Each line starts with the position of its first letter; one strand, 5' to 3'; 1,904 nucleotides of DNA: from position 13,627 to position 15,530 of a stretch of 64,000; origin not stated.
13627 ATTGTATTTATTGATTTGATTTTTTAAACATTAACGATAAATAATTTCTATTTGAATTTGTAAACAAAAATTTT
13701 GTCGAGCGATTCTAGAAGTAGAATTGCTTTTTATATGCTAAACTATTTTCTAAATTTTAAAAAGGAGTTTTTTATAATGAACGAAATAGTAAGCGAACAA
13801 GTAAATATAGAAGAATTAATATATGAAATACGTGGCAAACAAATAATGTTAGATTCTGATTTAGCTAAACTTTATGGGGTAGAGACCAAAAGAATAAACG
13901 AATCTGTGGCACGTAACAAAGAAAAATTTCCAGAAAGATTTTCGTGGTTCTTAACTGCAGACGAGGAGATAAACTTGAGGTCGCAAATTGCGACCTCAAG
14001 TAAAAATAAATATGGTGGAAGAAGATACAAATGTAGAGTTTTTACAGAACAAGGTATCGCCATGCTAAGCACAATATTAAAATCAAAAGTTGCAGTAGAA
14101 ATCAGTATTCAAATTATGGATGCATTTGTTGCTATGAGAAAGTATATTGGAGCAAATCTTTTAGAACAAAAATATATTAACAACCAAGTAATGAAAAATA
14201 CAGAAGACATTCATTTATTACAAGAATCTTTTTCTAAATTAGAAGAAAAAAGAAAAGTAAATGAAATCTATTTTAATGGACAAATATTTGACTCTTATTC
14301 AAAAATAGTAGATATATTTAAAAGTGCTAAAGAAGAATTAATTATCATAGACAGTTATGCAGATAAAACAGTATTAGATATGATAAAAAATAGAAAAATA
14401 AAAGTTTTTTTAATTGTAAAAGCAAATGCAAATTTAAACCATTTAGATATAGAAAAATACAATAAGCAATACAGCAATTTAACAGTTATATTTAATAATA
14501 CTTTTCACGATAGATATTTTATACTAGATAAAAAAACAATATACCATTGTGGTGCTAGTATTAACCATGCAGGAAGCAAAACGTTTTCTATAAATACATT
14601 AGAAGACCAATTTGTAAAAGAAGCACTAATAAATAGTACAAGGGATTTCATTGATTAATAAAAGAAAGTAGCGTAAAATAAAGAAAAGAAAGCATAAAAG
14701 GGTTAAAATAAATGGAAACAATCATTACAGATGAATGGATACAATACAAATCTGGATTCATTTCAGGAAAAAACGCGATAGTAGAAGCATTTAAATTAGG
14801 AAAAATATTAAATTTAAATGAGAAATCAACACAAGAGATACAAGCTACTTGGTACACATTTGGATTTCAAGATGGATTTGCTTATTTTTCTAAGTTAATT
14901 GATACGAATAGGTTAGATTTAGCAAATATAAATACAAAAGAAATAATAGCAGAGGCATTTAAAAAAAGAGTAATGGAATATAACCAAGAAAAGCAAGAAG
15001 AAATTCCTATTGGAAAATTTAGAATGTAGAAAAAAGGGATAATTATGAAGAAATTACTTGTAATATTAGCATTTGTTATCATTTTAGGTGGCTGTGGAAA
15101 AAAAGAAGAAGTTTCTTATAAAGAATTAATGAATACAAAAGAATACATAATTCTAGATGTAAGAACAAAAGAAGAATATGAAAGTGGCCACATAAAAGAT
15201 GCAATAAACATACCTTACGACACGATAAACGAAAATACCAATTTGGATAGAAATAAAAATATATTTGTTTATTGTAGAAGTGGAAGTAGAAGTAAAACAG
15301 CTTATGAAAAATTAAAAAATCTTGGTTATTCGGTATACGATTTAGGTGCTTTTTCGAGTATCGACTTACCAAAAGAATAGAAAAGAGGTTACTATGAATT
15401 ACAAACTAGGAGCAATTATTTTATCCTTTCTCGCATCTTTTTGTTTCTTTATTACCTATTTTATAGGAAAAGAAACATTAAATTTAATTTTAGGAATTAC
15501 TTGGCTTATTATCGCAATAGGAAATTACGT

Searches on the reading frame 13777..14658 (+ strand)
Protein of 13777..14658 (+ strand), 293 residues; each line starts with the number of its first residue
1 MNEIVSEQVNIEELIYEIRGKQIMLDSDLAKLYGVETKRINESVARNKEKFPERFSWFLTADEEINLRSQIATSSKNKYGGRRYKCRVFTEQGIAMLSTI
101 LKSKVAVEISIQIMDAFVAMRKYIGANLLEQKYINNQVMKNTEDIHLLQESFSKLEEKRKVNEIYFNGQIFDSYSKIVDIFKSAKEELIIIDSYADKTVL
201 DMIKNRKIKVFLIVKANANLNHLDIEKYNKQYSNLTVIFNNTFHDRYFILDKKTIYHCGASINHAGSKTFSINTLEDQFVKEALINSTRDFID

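Call 8: search_protein_families(library=pfam, proteins=[window:13777-14658:+])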
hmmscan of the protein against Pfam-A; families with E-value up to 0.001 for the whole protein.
window:13777-14658:+ (293 aa): 2 families
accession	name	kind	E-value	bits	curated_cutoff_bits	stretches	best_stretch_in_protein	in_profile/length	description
PF10543.14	ORF6N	-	1.5e-30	105.8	27.8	1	14-100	2-86/86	ORF6N domain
PF09669.15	Phage_pRha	-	0.00014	22.8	29.9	1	29-122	6-91/91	Phage regulatory protein Rha (Phage_pRha)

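Call 11: find_encoding_contigs(protein=window:13777-14658:+, flank=6000, max_places=10)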
Protein window:13777-14658:+ (293 aa): 11 contigs read that carry it; 4 places shown.
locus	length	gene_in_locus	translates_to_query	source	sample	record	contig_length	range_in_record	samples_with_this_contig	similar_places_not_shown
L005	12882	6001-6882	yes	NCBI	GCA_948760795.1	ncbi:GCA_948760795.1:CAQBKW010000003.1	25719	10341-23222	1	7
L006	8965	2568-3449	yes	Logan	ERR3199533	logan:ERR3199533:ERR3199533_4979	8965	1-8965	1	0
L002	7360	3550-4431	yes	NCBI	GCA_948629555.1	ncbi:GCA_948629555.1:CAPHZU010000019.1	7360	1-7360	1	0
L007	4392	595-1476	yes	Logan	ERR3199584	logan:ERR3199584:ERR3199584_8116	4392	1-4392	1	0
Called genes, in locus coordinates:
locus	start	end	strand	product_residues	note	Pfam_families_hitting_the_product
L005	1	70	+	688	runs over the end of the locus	PF02687:FtsX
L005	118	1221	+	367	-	PF04892:VanZ-LLP1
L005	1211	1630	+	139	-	PF17225:DUF5301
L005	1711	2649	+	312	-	PF01553:Acyltransferase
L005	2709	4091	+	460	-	PF00512:HisKA, PF02518:HATPase_c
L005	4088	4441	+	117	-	PF00072:Response_reg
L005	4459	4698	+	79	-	PF07866:DUF1653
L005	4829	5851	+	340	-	PF17761:DUF1016_N, PF06250:YhcG_C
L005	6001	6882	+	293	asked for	PF10543:ORF6N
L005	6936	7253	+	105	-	-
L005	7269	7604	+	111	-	PF00581:Rhodanese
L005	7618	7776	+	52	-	-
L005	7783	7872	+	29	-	-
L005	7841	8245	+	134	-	-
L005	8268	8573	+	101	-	PF12675:DUF3795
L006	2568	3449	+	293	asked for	PF10543:ORF6N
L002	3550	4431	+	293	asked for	PF10543:ORF6N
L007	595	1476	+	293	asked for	PF10543:ORF6N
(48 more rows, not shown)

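Call 53: search_protein_families(library=padloc, proteins=[window:13777-14658:+], max_evalue=0.01)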
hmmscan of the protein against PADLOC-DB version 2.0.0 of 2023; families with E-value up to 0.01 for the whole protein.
window:13777-14658:+ (293 aa): 4 families
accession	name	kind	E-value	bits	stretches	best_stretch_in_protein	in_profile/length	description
PDLC04869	PDC-S05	-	2.9e-90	300.6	1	5-287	11-299/306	-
PDLC04856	PDC-S05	-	1.9e-45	152.8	1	2-160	2-166/177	-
PDLC04849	PDC-S05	-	8e-37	124.7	1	1-124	1-121/183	-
PDLC04879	PDC-S05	-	6.1e-31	105.9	1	147-279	142-277/285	-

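Call 55: find_homologous_proteins(query=window:13777-14658:+, max_evalue=1e-40)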
Query window:13777-14658:+ (293 aa): 7759 proteins with E <= 1e-40 among 8000 candidates; the best 120 are listed.
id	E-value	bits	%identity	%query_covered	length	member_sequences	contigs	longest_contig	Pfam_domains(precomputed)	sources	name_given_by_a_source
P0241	2.3e-182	622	100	100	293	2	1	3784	PF10543.15,PF09669.16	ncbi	-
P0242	1.3e-130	453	76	97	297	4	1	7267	PF10543.15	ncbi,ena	-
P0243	3.9e-126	438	71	99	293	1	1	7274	PF10543.15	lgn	-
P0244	3.9e-124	431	75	94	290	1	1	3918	PF10543.15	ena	-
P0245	1.2e-123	430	71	97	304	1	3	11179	PF10543.15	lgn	-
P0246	4.0e-123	428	71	97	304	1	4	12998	PF10543.15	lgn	-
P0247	4.5e-123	428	68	100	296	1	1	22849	PF10543.15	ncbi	-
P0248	1.3e-122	426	62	94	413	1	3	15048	PF10543.15,PF09669.16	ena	-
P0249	1.3e-122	426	69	100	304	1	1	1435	PF10543.15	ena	-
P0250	1.6e-122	426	64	97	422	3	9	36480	PF10543.15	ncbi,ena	-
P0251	2.0e-122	426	69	97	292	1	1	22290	PF10543.15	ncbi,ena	-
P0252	2.9e-122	425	70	98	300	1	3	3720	PF10543.15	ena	-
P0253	4.8e-122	425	62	96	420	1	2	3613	PF10543.15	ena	-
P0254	6.8e-122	424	71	97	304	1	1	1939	PF10543.15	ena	-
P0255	9.3e-122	424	63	96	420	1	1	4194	PF10543.15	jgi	-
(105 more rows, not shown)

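Call 56: find_encoding_contigs(protein=P0242, flank=5000, max_places=2)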
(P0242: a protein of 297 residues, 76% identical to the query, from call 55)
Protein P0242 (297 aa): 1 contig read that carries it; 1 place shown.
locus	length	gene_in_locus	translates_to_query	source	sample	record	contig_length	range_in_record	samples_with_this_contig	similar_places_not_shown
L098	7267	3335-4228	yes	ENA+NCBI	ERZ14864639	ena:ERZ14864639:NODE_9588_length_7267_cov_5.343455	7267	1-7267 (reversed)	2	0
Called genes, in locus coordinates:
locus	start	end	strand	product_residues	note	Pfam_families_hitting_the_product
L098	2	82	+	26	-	?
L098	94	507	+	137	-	PF17225:DUF5301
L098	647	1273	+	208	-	PF00702:Hydrolase, PF13419:HAD_2, PF13242:Hydrolase_like (weak)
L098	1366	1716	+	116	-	-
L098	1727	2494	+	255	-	PF10543:ORF6N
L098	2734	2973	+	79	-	PF07866:DUF1653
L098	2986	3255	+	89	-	-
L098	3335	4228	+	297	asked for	PF10543:ORF6N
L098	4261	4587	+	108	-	PF00581:Rhodanese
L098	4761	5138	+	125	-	PF00004:AAA (weak), PF13238:AAA_18 (faint), PF13521:AAA_28 (weak), PF13207:AAA_17 (weak), PF01202:SKI (weak)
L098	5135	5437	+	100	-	PF12675:DUF3795 (weak)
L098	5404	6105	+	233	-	PF02698:DUF218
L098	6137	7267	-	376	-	?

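Call 57: find_encoding_contigs(protein=P0243, flank=5000, max_places=2)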
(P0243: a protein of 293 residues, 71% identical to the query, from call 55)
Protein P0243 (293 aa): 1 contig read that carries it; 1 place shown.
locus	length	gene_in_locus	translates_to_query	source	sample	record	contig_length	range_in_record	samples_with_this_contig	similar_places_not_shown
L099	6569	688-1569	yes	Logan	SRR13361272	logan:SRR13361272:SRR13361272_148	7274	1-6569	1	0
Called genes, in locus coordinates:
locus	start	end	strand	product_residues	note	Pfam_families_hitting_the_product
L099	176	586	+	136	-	PF17225:DUF5301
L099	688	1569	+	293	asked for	PF10543:ORF6N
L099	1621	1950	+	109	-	PF00581:Rhodanese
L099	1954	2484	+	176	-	-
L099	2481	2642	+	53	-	-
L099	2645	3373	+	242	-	PF02698:DUF218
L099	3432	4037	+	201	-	-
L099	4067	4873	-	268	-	PF02535:Zip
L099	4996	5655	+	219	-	-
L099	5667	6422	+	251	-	PF07505:DUF5131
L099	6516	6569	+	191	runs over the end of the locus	PF00440:TetR_N (weak)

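Call 91: find_encoding_contigs(protein=P0244, flank=4000, max_places=2)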
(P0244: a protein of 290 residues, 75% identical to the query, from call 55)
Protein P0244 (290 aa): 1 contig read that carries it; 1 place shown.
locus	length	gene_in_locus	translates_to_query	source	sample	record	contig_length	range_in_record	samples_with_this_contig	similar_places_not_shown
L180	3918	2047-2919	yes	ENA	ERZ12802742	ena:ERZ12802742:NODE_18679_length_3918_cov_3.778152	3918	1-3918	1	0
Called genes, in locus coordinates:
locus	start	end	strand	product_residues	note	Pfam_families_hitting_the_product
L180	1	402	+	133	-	?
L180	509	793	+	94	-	PF10543:ORF6N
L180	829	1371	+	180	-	-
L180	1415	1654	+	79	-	PF07866:DUF1653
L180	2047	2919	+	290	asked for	PF10543:ORF6N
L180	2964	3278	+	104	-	PF00581:Rhodanese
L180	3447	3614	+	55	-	PF13521:AAA_28 (weak), PF20720:nSTAND3 (weak), PF00004:AAA (weak), PF13238:AAA_18 (weak), PF13207:AAA_17 (weak)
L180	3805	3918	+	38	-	?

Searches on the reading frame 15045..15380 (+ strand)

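Call 8: search_protein_families(library=pfam, proteins=[window:15045-15380:+])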
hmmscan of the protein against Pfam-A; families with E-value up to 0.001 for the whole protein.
window:15045-15380:+ (111 aa): 1 family
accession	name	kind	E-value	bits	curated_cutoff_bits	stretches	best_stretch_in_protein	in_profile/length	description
PF00581.25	Rhodanese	-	3.3e-18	66.5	22.2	1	25-100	5-92/102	Rhodanese-like domain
